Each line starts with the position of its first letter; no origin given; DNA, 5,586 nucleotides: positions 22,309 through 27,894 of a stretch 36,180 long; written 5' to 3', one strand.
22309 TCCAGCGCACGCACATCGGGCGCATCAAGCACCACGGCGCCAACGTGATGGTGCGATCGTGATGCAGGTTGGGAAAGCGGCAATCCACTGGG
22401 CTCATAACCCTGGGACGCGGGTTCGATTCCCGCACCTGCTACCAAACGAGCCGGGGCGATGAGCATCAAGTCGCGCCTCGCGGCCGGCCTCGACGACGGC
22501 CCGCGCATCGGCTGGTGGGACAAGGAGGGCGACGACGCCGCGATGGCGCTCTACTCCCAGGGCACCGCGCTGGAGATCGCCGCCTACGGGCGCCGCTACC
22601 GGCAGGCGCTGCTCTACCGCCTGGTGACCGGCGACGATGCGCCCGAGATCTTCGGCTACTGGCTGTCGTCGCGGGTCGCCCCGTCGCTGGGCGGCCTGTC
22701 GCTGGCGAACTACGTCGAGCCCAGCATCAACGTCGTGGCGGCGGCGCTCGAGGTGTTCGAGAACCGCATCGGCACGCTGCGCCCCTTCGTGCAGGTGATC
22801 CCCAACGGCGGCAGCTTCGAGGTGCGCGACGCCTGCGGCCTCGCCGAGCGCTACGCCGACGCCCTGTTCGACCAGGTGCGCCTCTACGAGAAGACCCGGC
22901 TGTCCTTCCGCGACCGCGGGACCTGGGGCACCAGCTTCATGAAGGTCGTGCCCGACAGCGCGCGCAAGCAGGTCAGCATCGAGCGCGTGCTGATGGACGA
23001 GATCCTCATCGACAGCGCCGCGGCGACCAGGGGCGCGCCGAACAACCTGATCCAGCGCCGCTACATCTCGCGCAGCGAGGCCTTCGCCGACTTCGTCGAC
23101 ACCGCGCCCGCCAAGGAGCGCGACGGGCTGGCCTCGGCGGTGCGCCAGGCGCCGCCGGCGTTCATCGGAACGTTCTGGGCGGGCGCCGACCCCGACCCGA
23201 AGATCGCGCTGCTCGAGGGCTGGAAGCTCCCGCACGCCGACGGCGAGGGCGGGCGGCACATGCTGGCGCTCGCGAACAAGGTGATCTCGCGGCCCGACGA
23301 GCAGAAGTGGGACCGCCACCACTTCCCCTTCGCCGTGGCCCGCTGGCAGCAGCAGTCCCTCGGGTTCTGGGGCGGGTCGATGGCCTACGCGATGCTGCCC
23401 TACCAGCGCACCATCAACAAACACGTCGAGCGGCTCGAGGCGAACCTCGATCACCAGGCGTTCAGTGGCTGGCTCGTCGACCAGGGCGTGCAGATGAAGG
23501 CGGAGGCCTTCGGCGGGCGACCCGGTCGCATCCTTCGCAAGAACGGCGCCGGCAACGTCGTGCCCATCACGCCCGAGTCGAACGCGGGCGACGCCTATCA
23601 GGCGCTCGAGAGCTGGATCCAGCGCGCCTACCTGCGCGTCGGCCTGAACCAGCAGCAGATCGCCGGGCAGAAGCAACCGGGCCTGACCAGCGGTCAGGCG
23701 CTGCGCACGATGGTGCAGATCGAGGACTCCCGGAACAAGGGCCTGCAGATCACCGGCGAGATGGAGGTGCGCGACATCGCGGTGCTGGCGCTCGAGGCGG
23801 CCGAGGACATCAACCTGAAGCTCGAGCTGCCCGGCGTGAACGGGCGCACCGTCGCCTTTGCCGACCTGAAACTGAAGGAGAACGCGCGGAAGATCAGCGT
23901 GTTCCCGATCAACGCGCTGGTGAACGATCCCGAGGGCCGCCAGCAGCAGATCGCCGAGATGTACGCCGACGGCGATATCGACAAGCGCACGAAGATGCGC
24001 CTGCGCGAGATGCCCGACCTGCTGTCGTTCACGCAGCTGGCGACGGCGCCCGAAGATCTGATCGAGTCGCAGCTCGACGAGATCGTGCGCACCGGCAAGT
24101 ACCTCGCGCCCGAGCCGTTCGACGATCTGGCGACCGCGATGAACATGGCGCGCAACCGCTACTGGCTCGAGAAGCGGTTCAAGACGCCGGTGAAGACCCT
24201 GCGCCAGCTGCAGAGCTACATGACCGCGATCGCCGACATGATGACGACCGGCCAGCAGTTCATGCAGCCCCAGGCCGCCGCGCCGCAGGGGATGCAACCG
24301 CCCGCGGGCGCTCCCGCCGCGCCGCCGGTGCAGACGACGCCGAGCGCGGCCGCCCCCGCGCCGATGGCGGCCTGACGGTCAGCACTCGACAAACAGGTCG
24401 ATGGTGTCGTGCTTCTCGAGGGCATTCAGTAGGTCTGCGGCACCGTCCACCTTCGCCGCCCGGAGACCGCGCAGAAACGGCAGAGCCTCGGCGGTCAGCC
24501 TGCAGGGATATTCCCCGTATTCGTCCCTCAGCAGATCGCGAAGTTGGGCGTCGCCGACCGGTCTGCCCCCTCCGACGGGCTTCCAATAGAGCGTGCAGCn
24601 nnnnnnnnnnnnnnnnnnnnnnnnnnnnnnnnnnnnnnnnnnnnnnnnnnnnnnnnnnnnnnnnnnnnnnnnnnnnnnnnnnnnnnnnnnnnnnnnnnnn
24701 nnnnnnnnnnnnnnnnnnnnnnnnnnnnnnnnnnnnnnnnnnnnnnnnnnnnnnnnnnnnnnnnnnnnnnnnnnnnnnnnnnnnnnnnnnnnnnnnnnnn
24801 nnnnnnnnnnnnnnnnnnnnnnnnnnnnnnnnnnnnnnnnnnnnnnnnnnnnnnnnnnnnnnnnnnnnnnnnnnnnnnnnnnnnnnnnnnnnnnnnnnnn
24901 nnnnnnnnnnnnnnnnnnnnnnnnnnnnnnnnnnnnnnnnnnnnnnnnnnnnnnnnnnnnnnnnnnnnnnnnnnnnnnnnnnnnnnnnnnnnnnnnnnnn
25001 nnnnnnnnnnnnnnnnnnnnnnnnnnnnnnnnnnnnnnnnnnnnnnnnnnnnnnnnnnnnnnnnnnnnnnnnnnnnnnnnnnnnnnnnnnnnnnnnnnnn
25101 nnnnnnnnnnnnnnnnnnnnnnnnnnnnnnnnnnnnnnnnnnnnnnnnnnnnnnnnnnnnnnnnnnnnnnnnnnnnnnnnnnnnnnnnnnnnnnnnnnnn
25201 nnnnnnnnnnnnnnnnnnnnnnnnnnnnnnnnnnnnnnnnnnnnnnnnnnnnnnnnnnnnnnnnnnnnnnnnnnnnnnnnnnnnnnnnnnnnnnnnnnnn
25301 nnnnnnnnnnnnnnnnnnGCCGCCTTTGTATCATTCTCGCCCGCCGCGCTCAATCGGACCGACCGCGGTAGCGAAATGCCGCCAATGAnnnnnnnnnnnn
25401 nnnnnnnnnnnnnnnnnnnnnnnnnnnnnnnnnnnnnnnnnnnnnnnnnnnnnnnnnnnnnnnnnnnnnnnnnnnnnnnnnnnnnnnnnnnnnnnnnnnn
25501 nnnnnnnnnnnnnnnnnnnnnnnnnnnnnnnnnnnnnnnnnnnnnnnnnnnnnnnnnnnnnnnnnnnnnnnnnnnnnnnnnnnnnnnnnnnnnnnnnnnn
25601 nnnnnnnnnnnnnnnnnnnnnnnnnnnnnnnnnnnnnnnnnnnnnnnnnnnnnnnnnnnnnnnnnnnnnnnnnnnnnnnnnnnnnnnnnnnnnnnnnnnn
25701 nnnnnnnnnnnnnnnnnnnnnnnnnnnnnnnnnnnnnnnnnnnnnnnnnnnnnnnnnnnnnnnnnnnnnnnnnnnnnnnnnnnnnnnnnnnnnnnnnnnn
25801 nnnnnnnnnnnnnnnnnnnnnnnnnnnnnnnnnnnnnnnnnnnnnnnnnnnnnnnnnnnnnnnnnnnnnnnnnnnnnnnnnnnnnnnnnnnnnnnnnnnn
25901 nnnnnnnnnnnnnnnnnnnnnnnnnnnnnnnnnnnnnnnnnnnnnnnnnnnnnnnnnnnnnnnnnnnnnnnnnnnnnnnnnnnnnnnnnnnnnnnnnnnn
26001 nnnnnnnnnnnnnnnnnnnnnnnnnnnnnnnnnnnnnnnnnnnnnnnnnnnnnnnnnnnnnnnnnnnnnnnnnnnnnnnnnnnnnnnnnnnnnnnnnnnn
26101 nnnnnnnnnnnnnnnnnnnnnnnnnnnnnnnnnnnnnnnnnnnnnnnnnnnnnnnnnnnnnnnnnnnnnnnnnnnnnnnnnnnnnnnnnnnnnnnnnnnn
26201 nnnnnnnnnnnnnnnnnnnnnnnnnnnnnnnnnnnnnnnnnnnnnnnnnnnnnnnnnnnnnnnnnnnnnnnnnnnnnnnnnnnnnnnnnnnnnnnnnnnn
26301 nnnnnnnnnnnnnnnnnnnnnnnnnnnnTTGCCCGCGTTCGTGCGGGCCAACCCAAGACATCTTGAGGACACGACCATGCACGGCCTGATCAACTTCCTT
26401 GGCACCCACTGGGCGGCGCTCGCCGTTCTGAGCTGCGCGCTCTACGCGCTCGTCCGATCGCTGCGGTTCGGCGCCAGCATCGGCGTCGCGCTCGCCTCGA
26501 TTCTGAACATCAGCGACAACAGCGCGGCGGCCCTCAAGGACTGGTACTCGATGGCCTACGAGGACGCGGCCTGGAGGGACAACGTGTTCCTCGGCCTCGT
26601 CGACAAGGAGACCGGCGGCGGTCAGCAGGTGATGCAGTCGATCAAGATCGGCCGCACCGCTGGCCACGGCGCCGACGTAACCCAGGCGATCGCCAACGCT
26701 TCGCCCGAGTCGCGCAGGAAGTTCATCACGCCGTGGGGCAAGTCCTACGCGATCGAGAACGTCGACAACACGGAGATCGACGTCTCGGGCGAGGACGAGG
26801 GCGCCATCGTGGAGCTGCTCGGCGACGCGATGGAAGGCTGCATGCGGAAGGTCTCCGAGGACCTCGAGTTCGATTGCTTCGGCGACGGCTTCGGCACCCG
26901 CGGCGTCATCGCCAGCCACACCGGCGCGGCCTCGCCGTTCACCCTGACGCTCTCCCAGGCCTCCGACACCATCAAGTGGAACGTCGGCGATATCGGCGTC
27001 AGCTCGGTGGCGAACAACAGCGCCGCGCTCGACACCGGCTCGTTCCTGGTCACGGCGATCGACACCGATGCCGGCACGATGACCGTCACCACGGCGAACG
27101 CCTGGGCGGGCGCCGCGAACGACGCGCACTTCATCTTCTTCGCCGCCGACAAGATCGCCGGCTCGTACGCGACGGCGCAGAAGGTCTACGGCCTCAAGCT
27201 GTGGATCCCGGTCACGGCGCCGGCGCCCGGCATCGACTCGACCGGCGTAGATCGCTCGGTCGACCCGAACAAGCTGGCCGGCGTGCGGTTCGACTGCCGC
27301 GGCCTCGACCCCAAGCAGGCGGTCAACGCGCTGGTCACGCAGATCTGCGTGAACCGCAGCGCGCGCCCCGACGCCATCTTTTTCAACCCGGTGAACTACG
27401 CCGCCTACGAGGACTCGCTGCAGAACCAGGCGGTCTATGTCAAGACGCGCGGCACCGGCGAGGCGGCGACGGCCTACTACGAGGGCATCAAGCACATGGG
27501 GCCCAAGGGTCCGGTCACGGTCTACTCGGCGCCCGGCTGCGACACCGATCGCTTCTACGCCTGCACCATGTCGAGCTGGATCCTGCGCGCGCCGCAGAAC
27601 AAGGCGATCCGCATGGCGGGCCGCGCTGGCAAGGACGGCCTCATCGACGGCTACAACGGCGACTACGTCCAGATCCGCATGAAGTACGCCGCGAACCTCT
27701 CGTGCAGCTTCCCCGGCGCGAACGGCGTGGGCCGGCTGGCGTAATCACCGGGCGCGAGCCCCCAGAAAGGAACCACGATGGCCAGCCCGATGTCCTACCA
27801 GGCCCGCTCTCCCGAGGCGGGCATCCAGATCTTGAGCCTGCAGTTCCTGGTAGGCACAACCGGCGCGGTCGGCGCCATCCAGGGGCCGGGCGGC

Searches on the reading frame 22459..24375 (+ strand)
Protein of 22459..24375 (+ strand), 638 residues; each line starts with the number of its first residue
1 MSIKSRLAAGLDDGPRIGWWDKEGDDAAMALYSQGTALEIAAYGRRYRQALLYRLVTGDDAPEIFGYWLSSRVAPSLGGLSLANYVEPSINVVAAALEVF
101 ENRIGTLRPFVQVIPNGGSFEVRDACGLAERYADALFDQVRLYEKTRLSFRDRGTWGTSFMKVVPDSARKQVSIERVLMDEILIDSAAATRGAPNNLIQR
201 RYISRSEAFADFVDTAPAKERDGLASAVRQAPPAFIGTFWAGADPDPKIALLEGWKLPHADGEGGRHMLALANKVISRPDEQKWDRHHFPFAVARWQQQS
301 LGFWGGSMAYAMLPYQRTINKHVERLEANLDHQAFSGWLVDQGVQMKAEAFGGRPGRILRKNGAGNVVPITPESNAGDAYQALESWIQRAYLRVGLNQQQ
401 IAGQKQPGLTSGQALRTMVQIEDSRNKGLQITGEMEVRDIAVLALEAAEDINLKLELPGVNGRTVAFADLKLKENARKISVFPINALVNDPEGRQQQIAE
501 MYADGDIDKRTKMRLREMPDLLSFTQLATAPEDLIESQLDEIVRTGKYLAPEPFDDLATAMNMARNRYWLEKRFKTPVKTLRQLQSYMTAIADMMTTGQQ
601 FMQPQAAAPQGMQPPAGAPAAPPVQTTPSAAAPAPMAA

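Call 8: search_dna_similar(query=window:22459-24375:+, collection=phages, mode=protein, max_rows=25)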
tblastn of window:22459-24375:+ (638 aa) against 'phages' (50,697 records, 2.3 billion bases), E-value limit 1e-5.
No match.

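Call 11: search_protein_families(library=pfam, proteins=[window:22459-24375:+], max_evalue=0.01)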
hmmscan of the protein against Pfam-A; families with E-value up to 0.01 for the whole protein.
window:22459-24375:+ (638 aa): 2 families
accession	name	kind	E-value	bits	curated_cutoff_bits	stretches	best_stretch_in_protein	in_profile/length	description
PF12236.14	Head-tail_con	-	2.9e-08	33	27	1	284-389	246-347/489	Bacteriophage head to tail connecting protein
PF23899.1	SU10_portal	-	8.6e-07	28.2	30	1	167-426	186-448/593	Phage SU10 portal protein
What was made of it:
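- Checked: Portal 22459-24375 hits Pfam Head-tail_con and SU10_portal (call 11).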

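Call 15: find_related_loci(query=window:22459-24375:+, collection=viral_contigs, flank=10000)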
Query window:22459-24375:+ (638 aa) in viral_contigs; peptide patterns used: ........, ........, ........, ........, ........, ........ (x = any residue, [..] = any of these).
No stretch of DNA in the collection matches any of the patterns.

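Call 16: find_related_loci(query=window:22459-24375:+, collection=genome_contigs, flank=10000)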
Query window:22459-24375:+ (638 aa) in genome_contigs; peptide patterns used: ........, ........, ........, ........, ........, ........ (x = any residue, [..] = any of these).
25 stretches matched a pattern, but none encodes a relative of the query by tblastn (E <= 1e-3).
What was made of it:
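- Tried and rejected: Searches with the portal in viral and genome collections found nothing (calls 15, 16).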

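Call 17: find_homologous_proteins(query=window:22459-24375:+)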
Query window:22459-24375:+ (638 aa): 15 proteins with E <= 0.001 among 8000 candidates.
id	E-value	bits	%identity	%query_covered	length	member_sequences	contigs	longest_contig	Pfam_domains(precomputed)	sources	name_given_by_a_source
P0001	0.0e+0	1426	99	100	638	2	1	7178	PF12236.15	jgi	jgi:hypothetical protein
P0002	0.0e+0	1298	88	100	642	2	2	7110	PF12236.15,PF23899.2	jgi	jgi:hypothetical protein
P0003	0.0e+0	1204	82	100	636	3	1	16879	PF12236.15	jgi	-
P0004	0.0e+0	1162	80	98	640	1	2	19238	PF12236.15,PF23899.2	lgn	-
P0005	0.0e+0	1107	76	100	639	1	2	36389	PF12236.15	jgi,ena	jgi:hypothetical protein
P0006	0.0e+0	1106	77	99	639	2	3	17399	PF12236.15,PF23899.2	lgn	-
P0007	0.0e+0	1086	75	95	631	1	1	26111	PF12236.15,PF23899.2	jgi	jgi:hypothetical protein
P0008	0.0e+0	1040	73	97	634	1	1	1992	PF12236.15,PF23899.2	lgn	-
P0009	1.9e-240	818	62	98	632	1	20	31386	PF12236.15,PF23899.2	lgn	-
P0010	7.1e-236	803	60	97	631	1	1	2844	PF23899.2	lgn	-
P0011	1.0e-235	803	60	92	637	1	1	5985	-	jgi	jgi:hypothetical protein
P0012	4.2e-235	800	59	92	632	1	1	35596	-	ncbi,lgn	ncbi:MAG TPA: hypothetical protein VI384_04295 [Candidatus Dormibacteraeota bacterium]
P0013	6.5e-227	773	59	92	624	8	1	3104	-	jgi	jgi:hypothetical protein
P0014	2.0e-125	438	40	97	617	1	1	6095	-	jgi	jgi:hypothetical protein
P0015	1.1e-54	204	29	87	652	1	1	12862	PF16510.13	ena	-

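Call 19: find_encoding_contigs(protein=P0005, flank=10000, max_places=2)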
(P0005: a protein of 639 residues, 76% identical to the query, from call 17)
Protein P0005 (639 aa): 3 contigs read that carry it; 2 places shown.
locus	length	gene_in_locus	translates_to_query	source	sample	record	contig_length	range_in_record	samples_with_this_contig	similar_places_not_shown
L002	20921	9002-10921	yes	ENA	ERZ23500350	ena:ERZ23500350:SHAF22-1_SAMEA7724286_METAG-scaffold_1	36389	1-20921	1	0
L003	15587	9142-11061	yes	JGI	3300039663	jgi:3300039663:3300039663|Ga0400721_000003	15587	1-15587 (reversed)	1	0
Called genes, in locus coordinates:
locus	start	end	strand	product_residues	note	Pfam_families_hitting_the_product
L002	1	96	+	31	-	?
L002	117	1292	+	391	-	-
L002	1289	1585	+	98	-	-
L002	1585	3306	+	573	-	PF00270:DEAD (weak), PF04851:ResIII, PF00271:Helicase_C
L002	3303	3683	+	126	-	-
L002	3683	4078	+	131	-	-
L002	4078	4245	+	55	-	-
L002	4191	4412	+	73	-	-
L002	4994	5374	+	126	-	-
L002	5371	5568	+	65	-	-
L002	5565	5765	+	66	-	-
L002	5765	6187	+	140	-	-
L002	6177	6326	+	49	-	-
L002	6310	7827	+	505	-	-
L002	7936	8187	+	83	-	-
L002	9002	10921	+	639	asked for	PF12236:Head-tail_con (faint)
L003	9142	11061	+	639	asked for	PF12236:Head-tail_con (faint)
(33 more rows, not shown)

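Call 20: find_encoding_contigs(protein=P0009, flank=10000, max_places=2)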
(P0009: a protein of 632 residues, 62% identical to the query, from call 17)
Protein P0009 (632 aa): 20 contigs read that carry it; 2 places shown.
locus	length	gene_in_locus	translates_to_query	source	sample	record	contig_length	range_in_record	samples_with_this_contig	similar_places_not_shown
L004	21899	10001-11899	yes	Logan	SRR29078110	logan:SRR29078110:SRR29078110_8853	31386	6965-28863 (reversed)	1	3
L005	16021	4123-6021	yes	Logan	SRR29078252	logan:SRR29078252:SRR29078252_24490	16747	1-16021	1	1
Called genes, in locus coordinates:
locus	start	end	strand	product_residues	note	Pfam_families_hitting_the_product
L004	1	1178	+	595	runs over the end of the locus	PF00270:DEAD (weak), PF04851:ResIII, PF18766:SWI2_SNF2, PF00271:Helicase_C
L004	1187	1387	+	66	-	-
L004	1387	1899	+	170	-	-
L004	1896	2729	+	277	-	-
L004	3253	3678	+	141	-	-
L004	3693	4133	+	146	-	-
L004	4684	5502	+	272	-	-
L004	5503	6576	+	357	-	-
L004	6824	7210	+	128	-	PF13384:HTH_23 (weak)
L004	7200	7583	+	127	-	-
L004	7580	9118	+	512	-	PF03237:Terminase_6N (faint)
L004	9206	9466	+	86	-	-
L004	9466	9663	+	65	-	-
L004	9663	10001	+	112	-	-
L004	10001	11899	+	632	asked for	PF12236:Head-tail_con (faint), PF23899:SU10_portal (weak)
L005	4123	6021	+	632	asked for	PF12236:Head-tail_con (faint), PF23899:SU10_portal (weak)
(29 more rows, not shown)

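Call 21: find_encoding_contigs(protein=P0012, flank=10000, max_places=2)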
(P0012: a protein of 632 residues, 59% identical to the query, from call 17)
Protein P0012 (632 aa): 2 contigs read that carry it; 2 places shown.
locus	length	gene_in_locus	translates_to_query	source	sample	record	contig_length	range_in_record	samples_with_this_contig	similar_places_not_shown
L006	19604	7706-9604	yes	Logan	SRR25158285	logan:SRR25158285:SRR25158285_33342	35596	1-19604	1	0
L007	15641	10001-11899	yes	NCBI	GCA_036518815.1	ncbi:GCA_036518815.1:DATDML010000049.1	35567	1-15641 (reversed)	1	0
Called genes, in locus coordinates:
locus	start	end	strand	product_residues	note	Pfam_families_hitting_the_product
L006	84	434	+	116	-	-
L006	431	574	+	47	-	-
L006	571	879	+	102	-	-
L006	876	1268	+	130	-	-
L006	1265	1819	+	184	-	PF05063:MT-A70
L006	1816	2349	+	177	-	-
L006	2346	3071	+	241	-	PF22811:Zn_ribbon_NrdR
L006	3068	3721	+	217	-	-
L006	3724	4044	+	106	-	-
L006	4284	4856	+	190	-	-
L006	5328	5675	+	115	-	-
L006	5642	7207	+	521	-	-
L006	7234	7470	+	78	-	-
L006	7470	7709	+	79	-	-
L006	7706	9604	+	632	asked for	-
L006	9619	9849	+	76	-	-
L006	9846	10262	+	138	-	PF02517:Rce1-like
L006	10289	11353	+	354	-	-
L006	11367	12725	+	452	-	-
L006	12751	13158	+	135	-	-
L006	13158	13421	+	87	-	-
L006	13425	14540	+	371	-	PF24175:SU10_adaptor (weak)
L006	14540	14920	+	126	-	PF27114:Phage_tail_beta (weak)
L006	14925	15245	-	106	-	-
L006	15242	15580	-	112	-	-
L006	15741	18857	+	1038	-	-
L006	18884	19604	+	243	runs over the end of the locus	-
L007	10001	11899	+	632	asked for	-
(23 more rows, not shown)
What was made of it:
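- Closest known: Late or middle promoters of phage-encoded specificity factors: T4 late promoters. Same: The portal and adaptor proteins here show weak Pfam similarity to those of phage SU10 (calls 11, 21).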

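Call 23: find_encoding_contigs(protein=P0003, flank=10000, max_places=2)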
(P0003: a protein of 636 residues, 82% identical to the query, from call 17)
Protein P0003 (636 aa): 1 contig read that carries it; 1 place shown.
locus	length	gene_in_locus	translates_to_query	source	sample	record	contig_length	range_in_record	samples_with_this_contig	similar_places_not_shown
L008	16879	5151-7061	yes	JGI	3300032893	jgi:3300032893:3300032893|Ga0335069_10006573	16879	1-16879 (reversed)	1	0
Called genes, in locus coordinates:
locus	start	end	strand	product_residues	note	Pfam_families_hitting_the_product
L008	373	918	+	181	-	-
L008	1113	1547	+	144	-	-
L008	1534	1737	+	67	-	-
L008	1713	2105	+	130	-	PF18932:DUF5681 (weak)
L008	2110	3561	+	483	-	PF17289:Terminase_6C (faint)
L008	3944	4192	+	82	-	-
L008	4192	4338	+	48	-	-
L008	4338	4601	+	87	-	-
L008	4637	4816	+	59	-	-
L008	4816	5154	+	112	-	-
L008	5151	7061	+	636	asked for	PF12236:Head-tail_con (weak)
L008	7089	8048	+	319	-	-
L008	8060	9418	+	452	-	-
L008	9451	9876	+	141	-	-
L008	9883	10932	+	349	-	-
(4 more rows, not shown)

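Call 24: find_encoding_contigs(protein=P0004, flank=10000, max_places=2)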
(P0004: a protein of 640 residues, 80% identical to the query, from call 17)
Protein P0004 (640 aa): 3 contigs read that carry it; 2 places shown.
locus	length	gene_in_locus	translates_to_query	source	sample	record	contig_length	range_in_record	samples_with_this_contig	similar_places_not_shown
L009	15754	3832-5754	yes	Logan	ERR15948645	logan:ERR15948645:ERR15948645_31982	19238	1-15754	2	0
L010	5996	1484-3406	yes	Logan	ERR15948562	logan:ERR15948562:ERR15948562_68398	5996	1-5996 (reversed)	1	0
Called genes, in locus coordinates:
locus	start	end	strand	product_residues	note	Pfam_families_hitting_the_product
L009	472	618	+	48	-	-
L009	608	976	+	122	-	-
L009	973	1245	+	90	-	-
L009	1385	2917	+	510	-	-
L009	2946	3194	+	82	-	-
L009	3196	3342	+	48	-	-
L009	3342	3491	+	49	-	-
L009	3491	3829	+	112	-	-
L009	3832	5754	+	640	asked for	PF23899:SU10_portal (faint), PF12236:Head-tail_con (weak)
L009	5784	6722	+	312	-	-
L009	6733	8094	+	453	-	-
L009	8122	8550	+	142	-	-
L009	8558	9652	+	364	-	-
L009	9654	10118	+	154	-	-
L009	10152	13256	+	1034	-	-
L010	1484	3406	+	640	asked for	PF23899:SU10_portal (faint), PF12236:Head-tail_con (weak)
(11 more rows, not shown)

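Call 25: find_encoding_contigs(protein=P0002, flank=10000, max_places=2)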
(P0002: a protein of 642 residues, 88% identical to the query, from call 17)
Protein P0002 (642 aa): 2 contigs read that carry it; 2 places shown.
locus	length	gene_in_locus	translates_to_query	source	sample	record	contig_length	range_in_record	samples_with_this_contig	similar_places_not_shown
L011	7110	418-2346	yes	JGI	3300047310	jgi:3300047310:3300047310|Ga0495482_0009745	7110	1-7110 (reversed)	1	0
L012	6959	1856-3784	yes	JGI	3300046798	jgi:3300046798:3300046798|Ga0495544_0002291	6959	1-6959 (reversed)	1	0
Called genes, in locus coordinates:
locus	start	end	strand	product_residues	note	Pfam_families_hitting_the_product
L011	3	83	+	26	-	?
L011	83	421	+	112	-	-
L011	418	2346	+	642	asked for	PF23899:SU10_portal (weak), PF12236:Head-tail_con (weak)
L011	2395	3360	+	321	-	-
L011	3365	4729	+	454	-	-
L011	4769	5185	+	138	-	-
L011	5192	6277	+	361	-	-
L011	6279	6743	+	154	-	-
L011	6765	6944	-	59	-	-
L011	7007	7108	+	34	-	?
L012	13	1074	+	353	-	-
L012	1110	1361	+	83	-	-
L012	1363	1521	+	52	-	-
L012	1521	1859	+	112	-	-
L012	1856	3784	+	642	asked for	PF23899:SU10_portal (weak), PF12236:Head-tail_con (weak)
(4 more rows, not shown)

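Call 26: find_encoding_contigs(protein=P0007, flank=10000, max_places=2)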
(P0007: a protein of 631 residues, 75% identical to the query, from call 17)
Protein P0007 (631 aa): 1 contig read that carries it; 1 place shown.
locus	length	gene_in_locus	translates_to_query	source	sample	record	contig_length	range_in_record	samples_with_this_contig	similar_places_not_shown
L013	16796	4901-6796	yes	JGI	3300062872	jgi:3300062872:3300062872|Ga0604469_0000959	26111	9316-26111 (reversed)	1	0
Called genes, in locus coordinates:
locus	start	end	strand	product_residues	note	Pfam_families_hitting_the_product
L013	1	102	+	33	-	?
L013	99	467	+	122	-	-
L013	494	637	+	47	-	-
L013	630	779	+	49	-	-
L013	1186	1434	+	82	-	-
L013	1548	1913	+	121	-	-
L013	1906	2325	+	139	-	-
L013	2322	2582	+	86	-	-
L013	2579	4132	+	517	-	-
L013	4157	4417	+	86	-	-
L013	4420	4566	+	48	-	-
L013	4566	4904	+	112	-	-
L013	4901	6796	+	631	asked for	PF12236:Head-tail_con (weak), PF23899:SU10_portal (weak)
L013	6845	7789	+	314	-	-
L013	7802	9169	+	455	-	-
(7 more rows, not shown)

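Call 46: find_related_loci(query=A3, collection=metagenome_contigs, flank=10000)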
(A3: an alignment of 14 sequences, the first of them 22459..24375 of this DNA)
Query A3 (638 aa) in metagenome_contigs; peptide patterns used: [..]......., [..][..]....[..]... (x = any residue, [..] = any of these).
600 stretches matched a pattern (row limit reached: there are more); 1 encode a relative of the query (tblastn E <= 1e-3); 1 distinct loci.
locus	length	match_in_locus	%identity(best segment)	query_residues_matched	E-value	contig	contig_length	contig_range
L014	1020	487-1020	76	1-180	6e-97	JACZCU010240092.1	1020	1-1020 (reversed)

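Call 59: find_related_loci(query=A3, collection=genome_contigs, flank=10000)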
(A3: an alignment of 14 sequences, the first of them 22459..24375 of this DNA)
Query A3 (638 aa) in genome_contigs; peptide patterns used: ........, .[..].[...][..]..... (x = any residue, [..] = any of these).
247 stretches matched a pattern; 1 encode a relative of the query (tblastn E <= 1e-3); 1 distinct loci.
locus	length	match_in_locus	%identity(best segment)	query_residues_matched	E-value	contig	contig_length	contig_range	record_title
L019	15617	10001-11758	59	15-602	0e+0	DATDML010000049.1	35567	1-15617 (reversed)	MAG TPA_asm: Candidatus Dormiibacterota bacterium isolate SMAG_U410 k141_1037750, whole genome shotgun sequence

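Call 60: find_related_loci(query=A3, collection=viral_contigs, flank=10000)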
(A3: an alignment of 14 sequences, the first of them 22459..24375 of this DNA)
Query A3 (638 aa) in viral_contigs; peptide patterns used: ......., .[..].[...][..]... (x = any residue, [..] = any of these).
138 stretches matched a pattern; 5 encode a relative of the query (tblastn E <= 1e-3); 5 distinct loci.
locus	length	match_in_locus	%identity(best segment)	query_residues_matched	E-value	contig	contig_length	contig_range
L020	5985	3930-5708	60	13-602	0e+0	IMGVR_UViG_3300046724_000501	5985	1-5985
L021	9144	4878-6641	59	15-604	0e+0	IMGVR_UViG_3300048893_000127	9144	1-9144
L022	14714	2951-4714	59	15-604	0e+0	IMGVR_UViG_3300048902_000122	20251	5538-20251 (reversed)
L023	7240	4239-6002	59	15-604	0e+0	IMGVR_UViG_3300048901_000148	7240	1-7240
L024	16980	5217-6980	59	15-604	0e+0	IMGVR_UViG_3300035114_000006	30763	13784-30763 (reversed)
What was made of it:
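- Tried and rejected: The alignment-based searches added five viral loci, one tiny metagenome locus and the same Dormibacterota-labelled contig (calls 46, 59, 60).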

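Call 83: find_encoding_contigs(protein=P0014, flank=10000, max_places=1)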
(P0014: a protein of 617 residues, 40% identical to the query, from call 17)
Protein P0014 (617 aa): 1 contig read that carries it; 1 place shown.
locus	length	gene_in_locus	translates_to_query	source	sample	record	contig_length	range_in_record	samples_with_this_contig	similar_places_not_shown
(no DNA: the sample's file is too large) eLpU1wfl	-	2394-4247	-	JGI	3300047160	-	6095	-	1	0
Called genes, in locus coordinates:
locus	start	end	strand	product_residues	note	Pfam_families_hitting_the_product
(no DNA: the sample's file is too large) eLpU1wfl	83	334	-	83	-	-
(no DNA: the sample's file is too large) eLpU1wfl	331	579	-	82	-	-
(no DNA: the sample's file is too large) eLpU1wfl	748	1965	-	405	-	-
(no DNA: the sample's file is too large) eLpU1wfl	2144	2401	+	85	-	-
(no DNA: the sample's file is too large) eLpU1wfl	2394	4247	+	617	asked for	-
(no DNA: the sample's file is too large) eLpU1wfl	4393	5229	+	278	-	-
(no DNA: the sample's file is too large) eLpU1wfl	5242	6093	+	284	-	?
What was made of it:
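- Tried and rejected: The last contig look-up, for the 40%-identity portal P0014, returned no DNA (call 83).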

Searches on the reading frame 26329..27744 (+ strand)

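Call 11: search_protein_families(library=pfam, proteins=[window:26329-27744:+], max_evalue=0.01)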
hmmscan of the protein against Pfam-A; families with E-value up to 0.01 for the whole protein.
window:26329-27744:+ (471 aa): 0 families

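Call 14: search_protein_families(library=phrogs, proteins=[window:26329-27744:+], max_evalue=0.01)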
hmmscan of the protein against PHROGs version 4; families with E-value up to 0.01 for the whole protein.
window:26329-27744:+ (471 aa): 2 families
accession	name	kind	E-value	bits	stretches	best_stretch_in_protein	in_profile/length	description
phrog_9953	-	head and packaging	1.2e-08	35.7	1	68-191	15-143/329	major head protein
phrog_14242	-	head and packaging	0.00054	19.8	1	69-265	12-205/396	major head protein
